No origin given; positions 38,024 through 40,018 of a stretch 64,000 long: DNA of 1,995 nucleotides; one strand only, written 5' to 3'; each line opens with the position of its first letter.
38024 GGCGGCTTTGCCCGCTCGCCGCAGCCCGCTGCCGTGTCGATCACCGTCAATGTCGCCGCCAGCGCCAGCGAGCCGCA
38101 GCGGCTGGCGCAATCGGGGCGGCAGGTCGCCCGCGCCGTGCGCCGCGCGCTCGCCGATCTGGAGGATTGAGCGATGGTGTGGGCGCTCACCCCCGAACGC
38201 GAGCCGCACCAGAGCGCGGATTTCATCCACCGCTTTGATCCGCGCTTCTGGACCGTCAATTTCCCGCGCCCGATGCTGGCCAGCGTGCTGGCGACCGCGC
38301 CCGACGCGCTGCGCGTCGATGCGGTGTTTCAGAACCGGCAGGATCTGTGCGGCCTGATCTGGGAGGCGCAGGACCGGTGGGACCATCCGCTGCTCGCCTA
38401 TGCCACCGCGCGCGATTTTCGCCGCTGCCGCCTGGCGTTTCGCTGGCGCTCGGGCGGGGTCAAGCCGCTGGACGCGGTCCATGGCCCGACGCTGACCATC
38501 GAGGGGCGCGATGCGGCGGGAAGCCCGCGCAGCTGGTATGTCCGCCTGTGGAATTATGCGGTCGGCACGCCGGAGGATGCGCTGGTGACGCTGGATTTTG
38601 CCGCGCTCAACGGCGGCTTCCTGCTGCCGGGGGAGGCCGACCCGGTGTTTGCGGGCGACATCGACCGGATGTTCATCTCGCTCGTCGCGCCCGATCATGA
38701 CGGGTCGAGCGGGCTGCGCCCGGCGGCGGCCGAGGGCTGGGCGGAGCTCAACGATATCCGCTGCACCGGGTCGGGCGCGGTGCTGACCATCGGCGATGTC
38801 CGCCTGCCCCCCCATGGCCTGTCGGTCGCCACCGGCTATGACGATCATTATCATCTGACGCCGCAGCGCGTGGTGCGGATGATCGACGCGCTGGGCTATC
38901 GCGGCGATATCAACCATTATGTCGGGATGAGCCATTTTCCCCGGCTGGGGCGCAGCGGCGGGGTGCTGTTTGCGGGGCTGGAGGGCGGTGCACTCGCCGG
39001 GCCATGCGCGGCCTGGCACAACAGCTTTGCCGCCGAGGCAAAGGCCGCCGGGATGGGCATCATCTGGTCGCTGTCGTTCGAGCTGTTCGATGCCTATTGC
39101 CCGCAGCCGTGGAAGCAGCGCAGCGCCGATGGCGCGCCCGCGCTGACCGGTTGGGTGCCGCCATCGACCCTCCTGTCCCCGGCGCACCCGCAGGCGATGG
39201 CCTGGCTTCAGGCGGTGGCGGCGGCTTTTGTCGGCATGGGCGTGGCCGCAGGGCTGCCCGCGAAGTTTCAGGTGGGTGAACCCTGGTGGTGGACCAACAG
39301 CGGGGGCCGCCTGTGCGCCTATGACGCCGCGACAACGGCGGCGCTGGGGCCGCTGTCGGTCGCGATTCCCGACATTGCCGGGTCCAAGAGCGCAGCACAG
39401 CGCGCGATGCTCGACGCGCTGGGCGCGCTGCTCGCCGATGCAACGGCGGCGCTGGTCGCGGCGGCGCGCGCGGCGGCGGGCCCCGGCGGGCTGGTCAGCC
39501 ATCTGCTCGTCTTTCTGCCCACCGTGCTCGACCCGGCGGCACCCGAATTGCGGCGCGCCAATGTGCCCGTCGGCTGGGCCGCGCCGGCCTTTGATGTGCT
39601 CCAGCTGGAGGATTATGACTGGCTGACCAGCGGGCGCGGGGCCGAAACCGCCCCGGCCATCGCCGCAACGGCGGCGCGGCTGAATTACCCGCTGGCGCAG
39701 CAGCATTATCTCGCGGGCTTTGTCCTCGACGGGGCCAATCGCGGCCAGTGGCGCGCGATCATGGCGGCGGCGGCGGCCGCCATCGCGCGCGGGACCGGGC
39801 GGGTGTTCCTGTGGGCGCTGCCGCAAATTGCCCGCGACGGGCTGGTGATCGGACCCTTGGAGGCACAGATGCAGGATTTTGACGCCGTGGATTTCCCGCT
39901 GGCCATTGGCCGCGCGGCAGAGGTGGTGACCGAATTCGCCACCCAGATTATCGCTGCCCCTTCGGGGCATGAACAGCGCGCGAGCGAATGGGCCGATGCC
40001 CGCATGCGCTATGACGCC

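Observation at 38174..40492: g12 (DUF2460 distal tail protein) fused in frame to a 565-aa unknown N-terminal domain, with an internal SD+ATG at the junction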

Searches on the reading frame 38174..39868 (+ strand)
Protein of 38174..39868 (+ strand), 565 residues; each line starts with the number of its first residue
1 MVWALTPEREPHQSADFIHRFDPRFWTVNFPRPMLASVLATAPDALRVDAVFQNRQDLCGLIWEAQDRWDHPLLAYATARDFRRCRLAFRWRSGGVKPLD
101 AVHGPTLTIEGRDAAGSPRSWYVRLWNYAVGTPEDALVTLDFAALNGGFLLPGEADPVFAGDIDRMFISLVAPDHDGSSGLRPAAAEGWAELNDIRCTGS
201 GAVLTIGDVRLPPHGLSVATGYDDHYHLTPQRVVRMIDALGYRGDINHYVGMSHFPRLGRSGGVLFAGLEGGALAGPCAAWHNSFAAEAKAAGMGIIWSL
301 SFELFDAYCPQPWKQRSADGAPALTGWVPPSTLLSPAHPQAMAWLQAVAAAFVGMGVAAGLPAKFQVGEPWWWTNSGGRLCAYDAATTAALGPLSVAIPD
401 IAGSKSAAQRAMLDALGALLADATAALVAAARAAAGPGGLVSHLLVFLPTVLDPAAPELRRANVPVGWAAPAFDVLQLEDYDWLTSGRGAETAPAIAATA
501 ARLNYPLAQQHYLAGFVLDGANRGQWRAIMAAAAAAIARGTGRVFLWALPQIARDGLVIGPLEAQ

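Call 21: search_dna_similar(query=window:38174-39868:+, collection=phages, mode=protein, max_rows=40, rows=spread)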
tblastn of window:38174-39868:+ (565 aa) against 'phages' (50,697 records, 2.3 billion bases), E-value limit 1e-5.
Records with a match: 326; places in all: 336; records where one place covers at least 80% of the query: 254.
Best place of each record, by identity: 60-80% 1; <60% 325.
By first word of the organism name: Escherichia 227; Pseudomonas 22; Campylobacter 21; Achromobacter 17; Acinetobacter 15; Bacteriophage 3; Justusliebigvirus 3; Phapecoctavirus 3; Shigella 2; Klebsiella 2; and 8 more.
By host as written in the record: Escherichia coli 71; - 30; Escherichia coli K-12 MG1655 30; Campylobacter jejuni 20; Escherichia coli K-12 19; Pseudomonas syringae pv. avii 12; Achromobacter xylosoxidans I2BC 12; Escherichia coli O157:H7 9; and 71 more.
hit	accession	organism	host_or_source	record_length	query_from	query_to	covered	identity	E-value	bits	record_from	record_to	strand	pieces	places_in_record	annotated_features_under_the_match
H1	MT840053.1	Bacteriophage sp.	human fecal samples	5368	1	559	76%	62.6%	5e-112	501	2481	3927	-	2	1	record has no annotation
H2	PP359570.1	Escherichia phage ALITA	Escherichia coli K-12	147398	21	565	96%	31.3%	1e-52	199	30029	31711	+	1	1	capsid and scaffold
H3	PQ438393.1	Escherichia phage vB_Eco_J-01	Escherichia coli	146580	21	565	96%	31.1%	5e-54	203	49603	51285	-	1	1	hypothetical protein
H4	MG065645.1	Campylobacter phage A145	Campylobacter jejuni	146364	21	565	96%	31.1%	6e-53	200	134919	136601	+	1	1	record has no annotation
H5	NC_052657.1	Escherichia phage muut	Escherichia coli K-12 MG1655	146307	21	565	96%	31.1%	9e-53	200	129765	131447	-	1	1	hypothetical protein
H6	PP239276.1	Escherichia phage BME3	Escherichia coli ATCC 15597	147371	21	565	96%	30.9%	2e-53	202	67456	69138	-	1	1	tail fiber protein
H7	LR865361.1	Escherichia phage Paula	-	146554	21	565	96%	30.9%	8e-53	200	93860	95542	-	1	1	potential tail fiber protein with glycosidase activity or ...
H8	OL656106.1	Salmonella phage UAB_1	Salmonella enterica subsp. enterica ...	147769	21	565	96%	30.8%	1e-53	202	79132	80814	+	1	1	putative tail fiber protein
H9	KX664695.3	Escherichia phage ESCO5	Escherichia coli BEN 5202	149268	18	565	97%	29.9%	6e-51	194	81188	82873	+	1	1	non-contractile tail sheath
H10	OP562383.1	Acinetobacter phage vB_AbaM_ ABPW7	Acinetobacter sp.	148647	18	565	97%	29.9%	1e-50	194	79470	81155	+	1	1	capsid and scaffold protein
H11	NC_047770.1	Escherichia phage ESCO13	Escherichia coli BEN 4311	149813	18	565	97%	29.7%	5e-52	197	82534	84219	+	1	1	capsid protein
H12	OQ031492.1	Escherichia phage MRostami-2023b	Escherichia sp.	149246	18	565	97%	29.7%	1e-51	196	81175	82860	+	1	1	record has no annotation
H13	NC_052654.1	Escherichia phage vB_EcoM-Ro121c4YLVW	Escherichia coli STEC O121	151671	18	565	97%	29.5%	6e-52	197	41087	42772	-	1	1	non-contractile tail sheath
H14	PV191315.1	Escherichia phage vB_EcoM-P3322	Escherichia coli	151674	18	565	97%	29.3%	9e-52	197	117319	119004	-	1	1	Calx-beta domain protein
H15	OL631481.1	Escherichia phage ECML-183-2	Escherichia coli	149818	18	565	97%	29.3%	7e-51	194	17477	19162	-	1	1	hypothetical protein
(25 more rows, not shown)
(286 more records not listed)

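Call 22: search_protein_representatives(protein=window:38174-39868:+)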
Query: 565 residues. Proteins with E-value up to 0.001 (for the whole library): 627; up to 1e-10: 476; up to 1e-30: 251. The best 150 are listed.
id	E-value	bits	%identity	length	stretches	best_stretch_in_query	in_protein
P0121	8.0e-204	694.9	60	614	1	15-558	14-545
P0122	4.3e-184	629.7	55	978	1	14-558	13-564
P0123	2.8e-182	623.7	58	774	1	15-558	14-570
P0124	1.9e-177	607.8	53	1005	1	19-558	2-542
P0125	5.1e-174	596.5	55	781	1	17-563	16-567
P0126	5.9e-160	550.0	52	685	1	16-556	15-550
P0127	1.1e-155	535.9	60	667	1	21-433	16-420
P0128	2.0e-149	515.2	47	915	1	18-559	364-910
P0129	1.5e-147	509.1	49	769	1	17-557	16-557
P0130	6.8e-147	506.9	49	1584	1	12-559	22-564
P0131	5.3e-146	503.9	55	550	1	5-433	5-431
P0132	9.1e-145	499.9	44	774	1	13-559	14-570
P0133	3.4e-143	494.7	57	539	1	151-558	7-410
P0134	1.2e-139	483.0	55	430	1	9-419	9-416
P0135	9.5e-134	463.5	47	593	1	13-559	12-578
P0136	1.3e-131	456.5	45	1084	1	18-557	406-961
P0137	1.1e-130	453.4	46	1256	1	17-557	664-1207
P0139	7.8e-127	440.6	45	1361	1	18-558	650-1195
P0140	1.0e-125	436.9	43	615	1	13-559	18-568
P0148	1.4e-111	390.3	41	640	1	17-559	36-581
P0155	2.7e-95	336.5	42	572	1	15-557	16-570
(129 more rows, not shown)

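Call 23: search_protein_families(library=pfam, proteins=[P0121, P0122, P0123, P0124, P0126, P0128, P0135, P0136, P0137, P0139], max_evalue=0.0001)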
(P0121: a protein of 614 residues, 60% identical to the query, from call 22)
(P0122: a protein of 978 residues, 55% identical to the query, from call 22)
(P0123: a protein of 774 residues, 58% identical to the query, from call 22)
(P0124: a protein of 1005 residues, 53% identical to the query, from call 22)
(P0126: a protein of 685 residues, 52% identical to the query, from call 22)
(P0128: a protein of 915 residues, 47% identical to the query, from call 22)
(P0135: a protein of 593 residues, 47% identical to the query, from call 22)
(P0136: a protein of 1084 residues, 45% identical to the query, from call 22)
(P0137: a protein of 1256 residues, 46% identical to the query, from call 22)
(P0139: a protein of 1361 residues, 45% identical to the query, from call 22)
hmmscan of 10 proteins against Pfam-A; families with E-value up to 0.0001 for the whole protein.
P0121 (614 aa): 3 families
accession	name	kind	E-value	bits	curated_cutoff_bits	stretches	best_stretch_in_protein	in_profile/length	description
PF23845.1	TIM-barrel_NCTSP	-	4.5e-154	513.1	27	1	208-544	1-348/348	Non-contractile tail sheath protein TIM barrel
PF23844.1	NCTSP_N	-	3.4e-92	307.3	27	1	17-203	1-191/191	Non-contractile tail sheath N-terminal domain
PF09343.15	DUF2460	-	5.7e-08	32.9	30.4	1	560-596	1-37/205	Conserved hypothetical protein 2217 (DUF2460)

P0122 (978 aa): 2 families
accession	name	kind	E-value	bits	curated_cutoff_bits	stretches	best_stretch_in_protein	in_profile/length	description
PF23845.1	TIM-barrel_NCTSP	-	1e-148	495.4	27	1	215-563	2-348/348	Non-contractile tail sheath protein TIM barrel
PF23844.1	NCTSP_N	-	8.2e-86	286.5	27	1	17-209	1-191/191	Non-contractile tail sheath N-terminal domain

P0123 (774 aa): 2 families
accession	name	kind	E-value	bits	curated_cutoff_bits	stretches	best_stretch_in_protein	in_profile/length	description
PF23845.1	TIM-barrel_NCTSP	-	4.2e-152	506.6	27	1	223-569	2-348/348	Non-contractile tail sheath protein TIM barrel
PF23844.1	NCTSP_N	-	5.8e-82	274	27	1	17-217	1-191/191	Non-contractile tail sheath N-terminal domain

P0124 (1005 aa): 2 families
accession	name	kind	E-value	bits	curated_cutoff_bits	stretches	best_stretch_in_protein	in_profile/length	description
PF23845.1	TIM-barrel_NCTSP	-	7.7e-147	489.3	27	1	196-541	2-348/348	Non-contractile tail sheath protein TIM barrel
PF23844.1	NCTSP_N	-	6.3e-81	270.6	27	1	2-190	2-191/191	Non-contractile tail sheath N-terminal domain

P0126 (685 aa): 2 families
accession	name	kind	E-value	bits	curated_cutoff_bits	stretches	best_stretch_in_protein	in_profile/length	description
PF23845.1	TIM-barrel_NCTSP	-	1.4e-119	399.6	27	1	213-534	1-330/348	Non-contractile tail sheath protein TIM barrel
PF23844.1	NCTSP_N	-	5.1e-74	248.1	27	1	17-208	1-191/191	Non-contractile tail sheath N-terminal domain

P0128 (915 aa): 2 families
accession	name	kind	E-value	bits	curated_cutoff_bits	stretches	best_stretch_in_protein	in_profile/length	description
PF23845.1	TIM-barrel_NCTSP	-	3.9e-135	450.8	27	1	559-907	1-347/348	Non-contractile tail sheath protein TIM barrel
PF23844.1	NCTSP_N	-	1e-71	240.6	27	1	365-548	2-186/191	Non-contractile tail sheath N-terminal domain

P0135 (593 aa): 2 families
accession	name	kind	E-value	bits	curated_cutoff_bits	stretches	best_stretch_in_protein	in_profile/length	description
PF23845.1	TIM-barrel_NCTSP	-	2.3e-127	425.3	27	1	212-576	3-348/348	Non-contractile tail sheath protein TIM barrel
PF23844.1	NCTSP_N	-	3.1e-74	248.8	27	1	18-203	2-189/191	Non-contractile tail sheath N-terminal domain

P0136 (1084 aa): 2 families
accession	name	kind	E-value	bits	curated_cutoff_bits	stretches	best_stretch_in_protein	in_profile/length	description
PF23845.1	TIM-barrel_NCTSP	-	1.4e-117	393.1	27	1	609-961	2-348/348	Non-contractile tail sheath protein TIM barrel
PF23844.1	NCTSP_N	-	3e-59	199.9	27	1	407-603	2-191/191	Non-contractile tail sheath N-terminal domain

P0137 (1256 aa): 2 families
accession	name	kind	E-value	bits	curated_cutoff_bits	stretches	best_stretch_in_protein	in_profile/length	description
PF23845.1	TIM-barrel_NCTSP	-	1.9e-121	405.8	27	1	859-1207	3-348/348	Non-contractile tail sheath protein TIM barrel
PF23844.1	NCTSP_N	-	2e-62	210.2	27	1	666-852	2-191/191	Non-contractile tail sheath N-terminal domain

P0139 (1361 aa): 2 families
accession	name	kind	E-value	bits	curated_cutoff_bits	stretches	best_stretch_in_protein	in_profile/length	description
PF23845.1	TIM-barrel_NCTSP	-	3.8e-120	401.5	27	1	846-1194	3-348/348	Non-contractile tail sheath protein TIM barrel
PF23844.1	NCTSP_N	-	3.9e-61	206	27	1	651-839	2-191/191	Non-contractile tail sheath N-terminal domain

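Call 44: find_related_loci(query=A3, collection=viral_contigs, flank=6000)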
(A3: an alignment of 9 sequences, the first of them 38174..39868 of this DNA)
Query A3 (565 aa) in viral_contigs; peptide patterns used: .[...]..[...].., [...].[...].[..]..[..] (x = any residue, [..] = any of these).
600 stretches matched a pattern (row limit reached: there are more); 556 encode a relative of the query (tblastn E <= 1e-3); the best 80 are kept; 80 distinct loci.
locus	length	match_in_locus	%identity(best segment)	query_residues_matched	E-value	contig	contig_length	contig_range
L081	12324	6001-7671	69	1-558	0e+0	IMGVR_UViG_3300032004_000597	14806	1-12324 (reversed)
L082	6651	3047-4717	69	1-558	0e+0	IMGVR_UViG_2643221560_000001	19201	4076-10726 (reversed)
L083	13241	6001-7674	69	1-558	0e+0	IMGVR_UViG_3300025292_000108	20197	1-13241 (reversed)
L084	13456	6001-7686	70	1-558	0e+0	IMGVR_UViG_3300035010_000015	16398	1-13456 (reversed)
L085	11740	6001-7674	69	1-558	0e+0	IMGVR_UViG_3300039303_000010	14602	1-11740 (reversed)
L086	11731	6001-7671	70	1-558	0e+0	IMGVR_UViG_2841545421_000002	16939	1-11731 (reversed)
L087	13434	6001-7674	68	1-558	0e+0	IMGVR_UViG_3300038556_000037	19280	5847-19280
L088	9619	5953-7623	68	1-558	0e+0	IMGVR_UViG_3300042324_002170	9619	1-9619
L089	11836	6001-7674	69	1-558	0e+0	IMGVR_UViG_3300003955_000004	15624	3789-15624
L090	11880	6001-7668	70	3-558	0e+0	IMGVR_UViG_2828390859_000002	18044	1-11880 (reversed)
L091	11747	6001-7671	68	1-558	0e+0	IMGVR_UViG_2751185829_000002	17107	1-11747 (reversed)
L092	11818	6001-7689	68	1-558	0e+0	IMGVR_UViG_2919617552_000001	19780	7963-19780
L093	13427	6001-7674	68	1-558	0e+0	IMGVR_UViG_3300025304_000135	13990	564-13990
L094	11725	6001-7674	69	1-558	0e+0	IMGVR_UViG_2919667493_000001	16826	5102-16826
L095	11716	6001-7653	64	8-558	0e+0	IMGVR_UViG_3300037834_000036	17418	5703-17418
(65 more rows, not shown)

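Call 47: list_cluster_members(proteins=[P0125, P0123, P0129, P0132, P0135, P0122, P0124, P0128, P0155, P0140])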
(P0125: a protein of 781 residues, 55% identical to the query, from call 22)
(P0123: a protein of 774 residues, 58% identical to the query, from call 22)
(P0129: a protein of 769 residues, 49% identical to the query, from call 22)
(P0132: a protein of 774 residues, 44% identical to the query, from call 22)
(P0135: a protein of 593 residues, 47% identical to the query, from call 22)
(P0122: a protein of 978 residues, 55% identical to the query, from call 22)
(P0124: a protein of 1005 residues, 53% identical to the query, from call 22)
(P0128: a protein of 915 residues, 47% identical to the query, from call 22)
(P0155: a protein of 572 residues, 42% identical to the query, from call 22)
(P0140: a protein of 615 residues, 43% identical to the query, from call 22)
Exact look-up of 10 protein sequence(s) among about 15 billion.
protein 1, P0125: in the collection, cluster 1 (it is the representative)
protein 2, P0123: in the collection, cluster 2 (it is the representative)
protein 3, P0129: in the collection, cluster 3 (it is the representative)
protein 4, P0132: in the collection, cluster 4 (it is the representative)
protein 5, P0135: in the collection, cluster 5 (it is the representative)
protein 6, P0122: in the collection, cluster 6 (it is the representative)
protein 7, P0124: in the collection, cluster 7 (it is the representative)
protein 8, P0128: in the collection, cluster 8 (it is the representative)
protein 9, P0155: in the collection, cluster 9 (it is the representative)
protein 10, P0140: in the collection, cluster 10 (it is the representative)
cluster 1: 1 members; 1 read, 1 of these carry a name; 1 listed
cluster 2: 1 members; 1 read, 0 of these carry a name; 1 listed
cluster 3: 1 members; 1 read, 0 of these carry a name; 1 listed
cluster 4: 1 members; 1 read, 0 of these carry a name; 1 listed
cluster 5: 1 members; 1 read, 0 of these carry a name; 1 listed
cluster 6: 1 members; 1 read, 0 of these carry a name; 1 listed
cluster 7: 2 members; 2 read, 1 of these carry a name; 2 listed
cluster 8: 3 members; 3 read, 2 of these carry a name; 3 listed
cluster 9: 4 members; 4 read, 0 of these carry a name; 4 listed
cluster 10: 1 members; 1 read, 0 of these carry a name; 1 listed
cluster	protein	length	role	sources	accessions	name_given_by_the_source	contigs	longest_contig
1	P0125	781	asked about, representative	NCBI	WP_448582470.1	phage distal tail protein, Rcc01695 family [Thermaurantiacus sp.]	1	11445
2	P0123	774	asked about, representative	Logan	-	-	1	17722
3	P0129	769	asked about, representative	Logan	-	-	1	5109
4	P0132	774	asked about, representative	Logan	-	-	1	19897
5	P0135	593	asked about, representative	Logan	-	-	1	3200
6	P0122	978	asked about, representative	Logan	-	-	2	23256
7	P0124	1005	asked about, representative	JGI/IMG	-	hypothetical protein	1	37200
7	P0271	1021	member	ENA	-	-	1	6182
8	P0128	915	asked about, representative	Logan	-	-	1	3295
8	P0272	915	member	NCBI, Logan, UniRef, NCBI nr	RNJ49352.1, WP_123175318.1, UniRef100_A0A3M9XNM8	non-contractile tail sheath protein [Methylocystis hirsuta] | Uncharacterized protein n=1 Tax=Methylocystis hirsuta TaxID=369798 RepID=A0A3M9XNM8_9HYPH | hypothetical protein [Methylocystis hirsuta]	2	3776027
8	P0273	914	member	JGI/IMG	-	hypothetical protein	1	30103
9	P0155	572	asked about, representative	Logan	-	-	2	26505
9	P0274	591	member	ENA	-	-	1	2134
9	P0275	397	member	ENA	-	-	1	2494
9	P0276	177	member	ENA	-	-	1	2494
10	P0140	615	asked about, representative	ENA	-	-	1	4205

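Call 51: search_solved_structures(query=A3, max_evalue=0.01, show_alignments=0)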
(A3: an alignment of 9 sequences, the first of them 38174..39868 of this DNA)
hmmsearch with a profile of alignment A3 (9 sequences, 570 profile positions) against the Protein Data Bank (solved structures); distinct sequences matched with E-value up to 0.01: 2.
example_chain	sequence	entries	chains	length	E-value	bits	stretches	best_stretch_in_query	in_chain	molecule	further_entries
9lc0_M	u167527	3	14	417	3.9e-82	279.6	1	274-564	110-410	Gp64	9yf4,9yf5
9lc0_I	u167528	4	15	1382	6.5e-36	127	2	9-95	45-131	Non-contractile tail sheath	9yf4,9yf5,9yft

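Call 52: search_protein_families(library=pfam, proteins=[window:38174-39868:+, P0135, P0155, P0148], max_evalue=10)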
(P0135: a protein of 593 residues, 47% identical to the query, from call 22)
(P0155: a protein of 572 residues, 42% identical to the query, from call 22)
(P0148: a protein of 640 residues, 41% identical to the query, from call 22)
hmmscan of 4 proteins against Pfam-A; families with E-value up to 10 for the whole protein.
window:38174-39868:+ (565 aa): 3 families
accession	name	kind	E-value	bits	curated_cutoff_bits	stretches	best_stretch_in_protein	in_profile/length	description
PF23845.1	TIM-barrel_NCTSP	-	1.6e-155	517.9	27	1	212-556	1-347/348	Non-contractile tail sheath protein TIM barrel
PF23844.1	NCTSP_N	-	2.3e-97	324.2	27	1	18-207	1-191/191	Non-contractile tail sheath N-terminal domain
PF17853.6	GGDEF_2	-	0.14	12.8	24.5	1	491-536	4-48/116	GGDEF-like domain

P0135 (593 aa): 3 families
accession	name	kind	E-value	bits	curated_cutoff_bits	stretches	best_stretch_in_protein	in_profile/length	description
PF23845.1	TIM-barrel_NCTSP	-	2.3e-127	425.3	27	1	212-576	3-348/348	Non-contractile tail sheath protein TIM barrel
PF23844.1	NCTSP_N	-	3.1e-74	248.8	27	1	18-203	2-189/191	Non-contractile tail sheath N-terminal domain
PF00482.28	T2SSF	-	0.049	14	25.2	0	417-451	4-38/125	Type II secretion system (T2SS), protein F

P0155 (572 aa): 3 families
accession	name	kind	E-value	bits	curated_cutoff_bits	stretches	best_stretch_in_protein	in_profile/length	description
PF23845.1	TIM-barrel_NCTSP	-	3.9e-95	319.3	27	1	213-569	1-347/348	Non-contractile tail sheath protein TIM barrel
PF23844.1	NCTSP_N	-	4.9e-39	134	27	1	19-206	1-189/191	Non-contractile tail sheath N-terminal domain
PF07261.16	DnaB_2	-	0.046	13.9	22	0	481-505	46-70/74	Replication initiation and membrane attachment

P0148 (640 aa): 2 families
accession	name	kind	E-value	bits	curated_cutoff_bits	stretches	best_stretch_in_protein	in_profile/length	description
PF23845.1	TIM-barrel_NCTSP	-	2.3e-101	339.7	27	1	235-578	2-347/348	Non-contractile tail sheath protein TIM barrel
PF23844.1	NCTSP_N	-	1.2e-51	175.1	27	1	37-226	1-188/191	Non-contractile tail sheath N-terminal domain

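Call 66: search_solved_structures(query=window:38174-39868:+, max_evalue=0.01, show_alignments=2)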
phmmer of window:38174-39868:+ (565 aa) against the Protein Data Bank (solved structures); distinct sequences matched with E-value up to 0.01: 2.
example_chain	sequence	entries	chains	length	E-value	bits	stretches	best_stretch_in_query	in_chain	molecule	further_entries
9lc0_M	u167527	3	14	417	1.4e-34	122.8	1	279-559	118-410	Gp64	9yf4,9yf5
9lc0_I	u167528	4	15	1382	7e-16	61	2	18-91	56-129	Non-contractile tail sheath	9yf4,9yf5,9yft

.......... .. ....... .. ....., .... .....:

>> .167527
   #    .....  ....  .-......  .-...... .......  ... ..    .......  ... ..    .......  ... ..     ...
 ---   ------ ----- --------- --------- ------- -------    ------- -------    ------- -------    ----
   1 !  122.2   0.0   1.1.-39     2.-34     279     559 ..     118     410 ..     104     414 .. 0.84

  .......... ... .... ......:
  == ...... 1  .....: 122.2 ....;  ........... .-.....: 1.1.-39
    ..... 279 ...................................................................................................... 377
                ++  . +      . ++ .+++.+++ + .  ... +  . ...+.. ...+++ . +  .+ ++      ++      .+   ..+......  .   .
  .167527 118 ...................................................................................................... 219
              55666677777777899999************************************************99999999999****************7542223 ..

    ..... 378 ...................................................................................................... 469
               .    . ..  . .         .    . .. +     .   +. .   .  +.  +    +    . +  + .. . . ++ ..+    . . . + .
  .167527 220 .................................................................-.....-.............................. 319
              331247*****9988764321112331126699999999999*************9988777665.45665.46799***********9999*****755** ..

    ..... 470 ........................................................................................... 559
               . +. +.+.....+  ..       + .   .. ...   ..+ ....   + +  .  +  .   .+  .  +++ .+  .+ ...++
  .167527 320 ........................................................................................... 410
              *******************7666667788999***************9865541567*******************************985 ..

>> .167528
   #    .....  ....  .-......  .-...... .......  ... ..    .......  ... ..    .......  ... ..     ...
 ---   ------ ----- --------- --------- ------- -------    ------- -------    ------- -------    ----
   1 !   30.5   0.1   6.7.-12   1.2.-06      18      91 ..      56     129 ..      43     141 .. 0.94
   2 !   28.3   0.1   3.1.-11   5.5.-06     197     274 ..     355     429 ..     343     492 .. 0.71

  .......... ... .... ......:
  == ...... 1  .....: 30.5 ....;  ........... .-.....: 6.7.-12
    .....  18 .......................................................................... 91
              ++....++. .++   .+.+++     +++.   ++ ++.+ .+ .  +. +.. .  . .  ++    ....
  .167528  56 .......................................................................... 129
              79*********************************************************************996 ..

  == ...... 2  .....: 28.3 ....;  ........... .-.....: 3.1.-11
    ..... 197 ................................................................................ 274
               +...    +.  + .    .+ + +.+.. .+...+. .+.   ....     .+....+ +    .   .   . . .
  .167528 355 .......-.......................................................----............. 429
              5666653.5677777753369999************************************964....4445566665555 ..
